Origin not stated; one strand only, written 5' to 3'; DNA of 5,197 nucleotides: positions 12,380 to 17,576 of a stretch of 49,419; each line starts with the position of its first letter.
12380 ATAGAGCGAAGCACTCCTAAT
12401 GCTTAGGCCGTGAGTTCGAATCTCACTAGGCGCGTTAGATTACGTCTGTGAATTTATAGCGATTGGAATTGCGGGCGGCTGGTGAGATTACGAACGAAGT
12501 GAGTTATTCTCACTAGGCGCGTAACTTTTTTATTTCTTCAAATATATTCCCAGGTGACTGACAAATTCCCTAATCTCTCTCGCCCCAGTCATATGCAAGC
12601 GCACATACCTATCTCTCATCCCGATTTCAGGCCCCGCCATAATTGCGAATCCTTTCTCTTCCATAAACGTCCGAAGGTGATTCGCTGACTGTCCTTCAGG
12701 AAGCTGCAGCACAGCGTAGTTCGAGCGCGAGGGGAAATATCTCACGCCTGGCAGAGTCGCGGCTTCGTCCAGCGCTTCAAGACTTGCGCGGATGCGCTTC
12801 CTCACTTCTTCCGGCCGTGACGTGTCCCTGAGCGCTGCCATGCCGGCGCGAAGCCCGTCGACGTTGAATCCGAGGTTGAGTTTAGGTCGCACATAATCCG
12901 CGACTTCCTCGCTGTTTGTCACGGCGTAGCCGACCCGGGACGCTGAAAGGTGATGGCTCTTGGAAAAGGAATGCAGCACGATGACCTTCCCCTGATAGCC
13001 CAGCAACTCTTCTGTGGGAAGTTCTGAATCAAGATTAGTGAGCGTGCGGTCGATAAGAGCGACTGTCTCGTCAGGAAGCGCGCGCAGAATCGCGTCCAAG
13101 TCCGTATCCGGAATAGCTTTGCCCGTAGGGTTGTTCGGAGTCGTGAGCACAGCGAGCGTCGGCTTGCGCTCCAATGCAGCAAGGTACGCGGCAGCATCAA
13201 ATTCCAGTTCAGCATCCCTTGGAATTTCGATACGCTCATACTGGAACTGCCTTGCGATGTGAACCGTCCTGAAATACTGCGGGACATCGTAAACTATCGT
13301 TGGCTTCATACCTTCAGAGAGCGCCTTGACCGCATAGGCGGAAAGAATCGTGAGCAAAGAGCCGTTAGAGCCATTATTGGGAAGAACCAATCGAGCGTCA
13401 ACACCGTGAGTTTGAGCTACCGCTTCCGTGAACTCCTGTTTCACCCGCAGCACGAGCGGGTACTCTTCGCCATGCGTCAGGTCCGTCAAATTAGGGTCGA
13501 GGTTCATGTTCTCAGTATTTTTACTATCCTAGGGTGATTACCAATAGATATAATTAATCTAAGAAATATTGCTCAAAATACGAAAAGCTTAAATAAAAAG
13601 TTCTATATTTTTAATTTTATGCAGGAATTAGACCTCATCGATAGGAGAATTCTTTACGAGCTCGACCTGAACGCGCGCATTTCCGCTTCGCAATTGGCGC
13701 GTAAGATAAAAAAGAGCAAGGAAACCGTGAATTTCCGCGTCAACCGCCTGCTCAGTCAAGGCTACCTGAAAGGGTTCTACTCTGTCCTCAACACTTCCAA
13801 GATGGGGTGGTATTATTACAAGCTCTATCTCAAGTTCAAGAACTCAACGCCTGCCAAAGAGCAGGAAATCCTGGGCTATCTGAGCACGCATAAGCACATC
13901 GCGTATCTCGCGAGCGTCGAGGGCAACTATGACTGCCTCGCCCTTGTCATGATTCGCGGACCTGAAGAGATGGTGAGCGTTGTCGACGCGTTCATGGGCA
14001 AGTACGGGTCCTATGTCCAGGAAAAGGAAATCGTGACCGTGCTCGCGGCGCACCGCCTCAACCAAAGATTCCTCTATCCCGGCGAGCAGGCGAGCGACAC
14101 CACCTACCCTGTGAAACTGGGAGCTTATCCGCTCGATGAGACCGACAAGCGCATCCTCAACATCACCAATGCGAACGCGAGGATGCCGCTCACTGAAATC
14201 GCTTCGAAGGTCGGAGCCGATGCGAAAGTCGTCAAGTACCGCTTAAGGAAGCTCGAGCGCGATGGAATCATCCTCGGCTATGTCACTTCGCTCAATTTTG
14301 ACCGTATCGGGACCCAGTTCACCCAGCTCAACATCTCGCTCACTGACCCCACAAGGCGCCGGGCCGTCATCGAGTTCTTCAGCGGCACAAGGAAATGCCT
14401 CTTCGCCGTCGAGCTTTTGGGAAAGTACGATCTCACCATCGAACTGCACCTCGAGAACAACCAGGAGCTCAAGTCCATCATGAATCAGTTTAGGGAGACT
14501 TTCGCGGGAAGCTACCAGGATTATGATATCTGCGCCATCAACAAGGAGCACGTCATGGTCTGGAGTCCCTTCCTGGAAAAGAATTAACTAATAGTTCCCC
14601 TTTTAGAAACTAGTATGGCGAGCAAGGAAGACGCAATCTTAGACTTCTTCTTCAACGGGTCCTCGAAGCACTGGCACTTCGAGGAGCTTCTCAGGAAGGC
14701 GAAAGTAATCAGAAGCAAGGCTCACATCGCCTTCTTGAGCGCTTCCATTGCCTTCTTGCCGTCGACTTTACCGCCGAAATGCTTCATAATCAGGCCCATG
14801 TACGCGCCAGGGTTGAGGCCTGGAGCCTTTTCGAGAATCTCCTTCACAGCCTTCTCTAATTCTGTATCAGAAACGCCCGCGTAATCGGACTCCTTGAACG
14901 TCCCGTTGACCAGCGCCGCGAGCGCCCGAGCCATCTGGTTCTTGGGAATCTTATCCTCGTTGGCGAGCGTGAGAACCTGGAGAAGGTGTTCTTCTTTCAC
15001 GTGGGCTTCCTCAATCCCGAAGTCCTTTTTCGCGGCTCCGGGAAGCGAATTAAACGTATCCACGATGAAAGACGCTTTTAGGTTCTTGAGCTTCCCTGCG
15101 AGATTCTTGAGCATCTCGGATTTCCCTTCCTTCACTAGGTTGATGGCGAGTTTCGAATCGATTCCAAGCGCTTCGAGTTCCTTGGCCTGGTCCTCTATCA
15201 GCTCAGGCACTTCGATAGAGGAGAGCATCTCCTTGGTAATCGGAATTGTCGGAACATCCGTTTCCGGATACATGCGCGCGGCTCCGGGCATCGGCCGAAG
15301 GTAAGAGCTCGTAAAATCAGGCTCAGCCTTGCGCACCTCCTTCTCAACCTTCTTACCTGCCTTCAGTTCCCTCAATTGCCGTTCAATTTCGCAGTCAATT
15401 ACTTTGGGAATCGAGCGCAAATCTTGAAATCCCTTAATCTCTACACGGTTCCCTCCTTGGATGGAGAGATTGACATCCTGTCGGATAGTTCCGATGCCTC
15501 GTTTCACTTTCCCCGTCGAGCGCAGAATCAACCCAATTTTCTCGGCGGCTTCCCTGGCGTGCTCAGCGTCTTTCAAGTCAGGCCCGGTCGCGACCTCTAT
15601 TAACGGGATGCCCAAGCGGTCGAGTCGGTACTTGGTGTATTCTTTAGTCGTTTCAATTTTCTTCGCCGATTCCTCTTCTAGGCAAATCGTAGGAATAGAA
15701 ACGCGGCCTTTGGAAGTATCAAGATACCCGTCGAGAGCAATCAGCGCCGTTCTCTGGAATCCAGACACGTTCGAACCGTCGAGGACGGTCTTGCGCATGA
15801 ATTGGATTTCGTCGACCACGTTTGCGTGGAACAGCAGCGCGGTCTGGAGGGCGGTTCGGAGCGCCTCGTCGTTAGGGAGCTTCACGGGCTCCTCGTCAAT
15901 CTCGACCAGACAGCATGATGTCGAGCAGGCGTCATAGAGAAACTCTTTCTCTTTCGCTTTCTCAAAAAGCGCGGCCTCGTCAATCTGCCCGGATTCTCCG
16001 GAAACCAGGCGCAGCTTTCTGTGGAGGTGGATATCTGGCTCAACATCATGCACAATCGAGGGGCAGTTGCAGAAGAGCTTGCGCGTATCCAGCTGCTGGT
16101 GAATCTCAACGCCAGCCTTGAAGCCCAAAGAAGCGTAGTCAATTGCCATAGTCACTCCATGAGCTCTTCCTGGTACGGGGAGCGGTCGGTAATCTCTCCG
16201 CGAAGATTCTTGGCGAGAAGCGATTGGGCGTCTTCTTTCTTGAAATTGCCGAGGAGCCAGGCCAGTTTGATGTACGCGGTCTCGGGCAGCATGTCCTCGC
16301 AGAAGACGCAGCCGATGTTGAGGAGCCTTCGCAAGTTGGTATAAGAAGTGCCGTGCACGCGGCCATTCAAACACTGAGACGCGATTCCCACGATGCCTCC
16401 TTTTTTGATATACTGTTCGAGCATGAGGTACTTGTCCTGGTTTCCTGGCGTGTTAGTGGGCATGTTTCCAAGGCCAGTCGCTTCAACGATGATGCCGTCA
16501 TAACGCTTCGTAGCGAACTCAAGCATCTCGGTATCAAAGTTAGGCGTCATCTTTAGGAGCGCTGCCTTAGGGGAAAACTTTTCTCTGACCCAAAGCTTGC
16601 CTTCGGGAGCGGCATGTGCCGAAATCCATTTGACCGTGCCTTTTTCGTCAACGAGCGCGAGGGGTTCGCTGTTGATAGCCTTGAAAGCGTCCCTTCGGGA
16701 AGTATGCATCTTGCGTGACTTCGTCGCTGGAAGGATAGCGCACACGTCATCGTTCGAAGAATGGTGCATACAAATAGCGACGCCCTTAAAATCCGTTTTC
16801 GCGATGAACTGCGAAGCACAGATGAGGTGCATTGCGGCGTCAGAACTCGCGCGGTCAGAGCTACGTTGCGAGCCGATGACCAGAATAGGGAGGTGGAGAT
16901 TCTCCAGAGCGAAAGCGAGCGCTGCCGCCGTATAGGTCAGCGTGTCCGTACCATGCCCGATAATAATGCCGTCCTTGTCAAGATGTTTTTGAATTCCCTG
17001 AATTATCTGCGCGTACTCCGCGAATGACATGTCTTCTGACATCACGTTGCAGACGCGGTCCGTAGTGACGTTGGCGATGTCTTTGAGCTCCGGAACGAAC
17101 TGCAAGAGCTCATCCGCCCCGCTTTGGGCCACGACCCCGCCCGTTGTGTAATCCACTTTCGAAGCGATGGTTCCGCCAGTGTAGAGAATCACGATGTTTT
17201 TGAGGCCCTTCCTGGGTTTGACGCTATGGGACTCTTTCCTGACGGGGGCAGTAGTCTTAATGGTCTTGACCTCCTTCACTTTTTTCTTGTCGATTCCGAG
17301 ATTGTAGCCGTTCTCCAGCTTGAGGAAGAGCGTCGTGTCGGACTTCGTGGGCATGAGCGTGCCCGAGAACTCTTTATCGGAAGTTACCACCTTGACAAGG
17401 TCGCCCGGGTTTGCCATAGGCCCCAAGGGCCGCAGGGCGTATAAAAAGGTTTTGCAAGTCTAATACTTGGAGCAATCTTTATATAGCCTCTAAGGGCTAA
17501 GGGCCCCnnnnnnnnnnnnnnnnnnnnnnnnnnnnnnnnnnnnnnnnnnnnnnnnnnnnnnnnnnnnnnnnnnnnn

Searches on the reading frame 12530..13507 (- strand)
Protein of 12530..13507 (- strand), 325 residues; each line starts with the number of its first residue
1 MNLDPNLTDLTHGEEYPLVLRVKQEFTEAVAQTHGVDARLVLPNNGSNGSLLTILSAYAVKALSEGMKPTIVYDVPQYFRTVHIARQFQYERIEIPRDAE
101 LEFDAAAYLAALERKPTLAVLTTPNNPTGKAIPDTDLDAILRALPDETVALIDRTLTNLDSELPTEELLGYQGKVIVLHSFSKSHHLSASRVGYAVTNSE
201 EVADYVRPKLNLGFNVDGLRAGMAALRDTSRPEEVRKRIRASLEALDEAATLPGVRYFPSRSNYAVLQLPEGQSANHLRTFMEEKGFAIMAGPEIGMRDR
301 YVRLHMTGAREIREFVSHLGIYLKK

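Call 56: search_protein_families(library=pfam, proteins=[window:12530-13507:-], max_evalue=0.00001)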
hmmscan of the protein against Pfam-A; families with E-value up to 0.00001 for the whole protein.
window:12530-13507:- (325 aa): 1 family
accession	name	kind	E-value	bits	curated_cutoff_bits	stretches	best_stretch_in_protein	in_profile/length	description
PF00155.27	Aminotran_1_2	-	7.1e-20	71.9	19.7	1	22-319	43-361/361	Aminotransferase class I and II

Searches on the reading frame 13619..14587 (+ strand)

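Call 56: search_protein_families(library=pfam, proteins=[window:13619-14587:+], max_evalue=0.00001)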
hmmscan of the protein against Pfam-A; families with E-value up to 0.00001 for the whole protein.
window:13619-14587:+ (322 aa): 5 families
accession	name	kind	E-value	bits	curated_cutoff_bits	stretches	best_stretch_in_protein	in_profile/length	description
PF13412.12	HTH_24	-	2.2e-26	91.6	21.9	2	172-218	1-47/48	Winged helix-turn-helix DNA-binding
PF13404.12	HTH_AsnC-type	-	6.1e-23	80.8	27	2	172-213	1-42/42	AsnC-type helix-turn-helix domain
PF12840.13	HTH_20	-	2.2e-08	34.3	27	0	173-218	3-48/51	Helix-turn-helix domain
PF01047.28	MarR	-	6e-06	26.5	24.6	0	10-50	7-47/59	MarR family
PF12802.13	MarR_2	-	7.3e-06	26.5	27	0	6-50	5-50/61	MarR family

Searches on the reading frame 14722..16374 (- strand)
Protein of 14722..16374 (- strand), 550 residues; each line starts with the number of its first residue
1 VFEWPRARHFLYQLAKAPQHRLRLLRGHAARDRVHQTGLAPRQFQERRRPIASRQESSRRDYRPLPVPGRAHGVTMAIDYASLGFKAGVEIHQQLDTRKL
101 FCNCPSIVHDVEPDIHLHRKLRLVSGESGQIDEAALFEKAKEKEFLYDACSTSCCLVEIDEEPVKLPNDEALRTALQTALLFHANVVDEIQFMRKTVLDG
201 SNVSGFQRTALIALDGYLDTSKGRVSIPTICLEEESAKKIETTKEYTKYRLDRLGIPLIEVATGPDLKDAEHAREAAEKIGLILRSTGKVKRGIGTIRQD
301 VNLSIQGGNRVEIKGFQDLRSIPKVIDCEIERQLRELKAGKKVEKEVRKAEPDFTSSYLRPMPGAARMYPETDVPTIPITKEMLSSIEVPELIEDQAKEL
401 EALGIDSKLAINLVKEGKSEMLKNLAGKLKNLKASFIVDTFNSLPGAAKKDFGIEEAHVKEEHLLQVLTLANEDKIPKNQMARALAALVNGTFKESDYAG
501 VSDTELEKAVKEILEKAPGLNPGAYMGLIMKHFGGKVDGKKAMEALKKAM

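Call 56: search_protein_families(library=pfam, proteins=[window:14722-16374:-], max_evalue=0.00001)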
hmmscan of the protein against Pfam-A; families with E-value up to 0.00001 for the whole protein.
window:14722-16374:- (550 aa): 2 families
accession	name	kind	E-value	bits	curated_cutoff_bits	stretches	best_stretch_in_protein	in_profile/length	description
PF02934.20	GatB_N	-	1.3e-55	189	23.4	1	86-384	2-276/277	GatB/GatE catalytic domain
PF02637.23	GatB_Yqey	-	8.8e-06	26.1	27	0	447-549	28-147/148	GatB domain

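Call 88: find_homologous_proteins(query=window:14722-16374:-, max_evalue=1e-150)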
Query window:14722-16374:- (550 aa): 110 proteins with E <= 1e-150 among 8000 candidates.
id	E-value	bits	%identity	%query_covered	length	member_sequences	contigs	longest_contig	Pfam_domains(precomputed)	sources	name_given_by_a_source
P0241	1.2e-241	822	78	86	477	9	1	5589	PF02637.24,PF02934.21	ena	-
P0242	2.9e-198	678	64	86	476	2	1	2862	PF02934.21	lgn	-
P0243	8.4e-197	674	66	86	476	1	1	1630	PF02637.24,PF02934.21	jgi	jgi:Glu-tRNA(Gln) amidotransferase subunit E-like FAD-binding protein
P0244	9.0e-192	657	62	86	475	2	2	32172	PF02934.21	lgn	-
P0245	2.0e-191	656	62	86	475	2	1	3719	PF02934.21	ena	-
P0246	9.5e-191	654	63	86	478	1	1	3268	PF02637.24,PF02934.21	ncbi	-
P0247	6.2e-190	651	62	86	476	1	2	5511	PF02637.24,PF02934.21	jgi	jgi:Glu-tRNA(Gln) amidotransferase subunit E-like FAD-binding protein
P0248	1.2e-189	650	61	86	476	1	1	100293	PF02934.21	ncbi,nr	ncbi:Glu-tRNA(Gln) amidotransferase subunit GatE [Candidatus Woesearchaeota archaeon]|nr:Glu-tRNA(Gl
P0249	1.6e-188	646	62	86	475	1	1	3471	PF02934.21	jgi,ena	-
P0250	4.3e-188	645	61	86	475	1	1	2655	PF02637.24,PF02934.21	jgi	jgi:Glu-tRNA(Gln) amidotransferase subunit E-like FAD-binding protein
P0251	2.1e-185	636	62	86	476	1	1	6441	PF02934.21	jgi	-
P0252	1.7e-184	633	61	86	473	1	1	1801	PF02637.24,PF02934.21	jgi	jgi:Glu-tRNA(Gln) amidotransferase subunit E-like FAD-binding protein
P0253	1.3e-171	590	65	75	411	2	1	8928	PF02934.21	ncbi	-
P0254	1.1e-167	577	59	86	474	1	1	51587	PF02637.24,PF02934.21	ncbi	-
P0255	5.9e-165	568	57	86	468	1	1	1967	PF02934.21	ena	-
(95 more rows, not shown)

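Call 89: find_encoding_contigs(protein=P0241, flank=10000, max_places=4)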
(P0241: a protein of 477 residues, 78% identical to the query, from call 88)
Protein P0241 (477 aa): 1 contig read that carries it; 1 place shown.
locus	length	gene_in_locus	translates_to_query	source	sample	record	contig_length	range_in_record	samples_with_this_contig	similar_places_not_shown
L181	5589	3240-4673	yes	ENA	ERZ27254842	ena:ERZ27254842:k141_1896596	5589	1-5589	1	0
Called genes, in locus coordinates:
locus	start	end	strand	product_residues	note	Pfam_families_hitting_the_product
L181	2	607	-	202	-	?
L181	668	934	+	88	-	PF18929:DUF5678 (weak)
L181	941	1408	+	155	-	-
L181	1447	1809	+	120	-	-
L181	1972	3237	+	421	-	PF18195:GatD_N, PF00710:Asparaginase, PF17763:Asparaginase_C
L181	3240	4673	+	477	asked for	PF02934:GatB_N, PF02637:GatB_Yqey (faint)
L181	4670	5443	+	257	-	-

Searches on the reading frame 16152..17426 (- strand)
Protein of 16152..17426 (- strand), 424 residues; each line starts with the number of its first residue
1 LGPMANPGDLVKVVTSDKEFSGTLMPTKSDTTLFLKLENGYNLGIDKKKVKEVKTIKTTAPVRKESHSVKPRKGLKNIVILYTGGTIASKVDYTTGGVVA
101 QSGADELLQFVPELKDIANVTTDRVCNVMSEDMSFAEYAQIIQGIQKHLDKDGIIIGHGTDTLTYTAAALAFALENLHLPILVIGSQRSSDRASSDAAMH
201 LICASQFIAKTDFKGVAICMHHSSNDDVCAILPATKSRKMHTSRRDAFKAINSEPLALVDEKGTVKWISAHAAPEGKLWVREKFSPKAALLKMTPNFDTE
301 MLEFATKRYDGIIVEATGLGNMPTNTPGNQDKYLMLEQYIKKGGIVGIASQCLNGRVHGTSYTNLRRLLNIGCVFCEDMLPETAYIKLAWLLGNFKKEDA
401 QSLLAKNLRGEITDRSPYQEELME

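Call 56: search_protein_families(library=pfam, proteins=[window:16152-17426:-], max_evalue=0.00001)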
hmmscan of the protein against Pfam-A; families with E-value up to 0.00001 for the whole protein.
window:16152-17426:- (424 aa): 3 families
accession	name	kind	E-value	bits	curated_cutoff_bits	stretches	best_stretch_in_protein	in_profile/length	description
PF00710.25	Asparaginase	-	1.1e-54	185.3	22.5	1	77-267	1-187/193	Asparaginase, N-terminal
PF17763.6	Asparaginase_C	-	3.2e-22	79.1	34.6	1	289-398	3-107/114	Glutaminase/Asparaginase C-terminal domain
PF18195.6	GatD_N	-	1.8e-14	53.3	25.7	1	5-55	1-53/54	GatD N-terminal domain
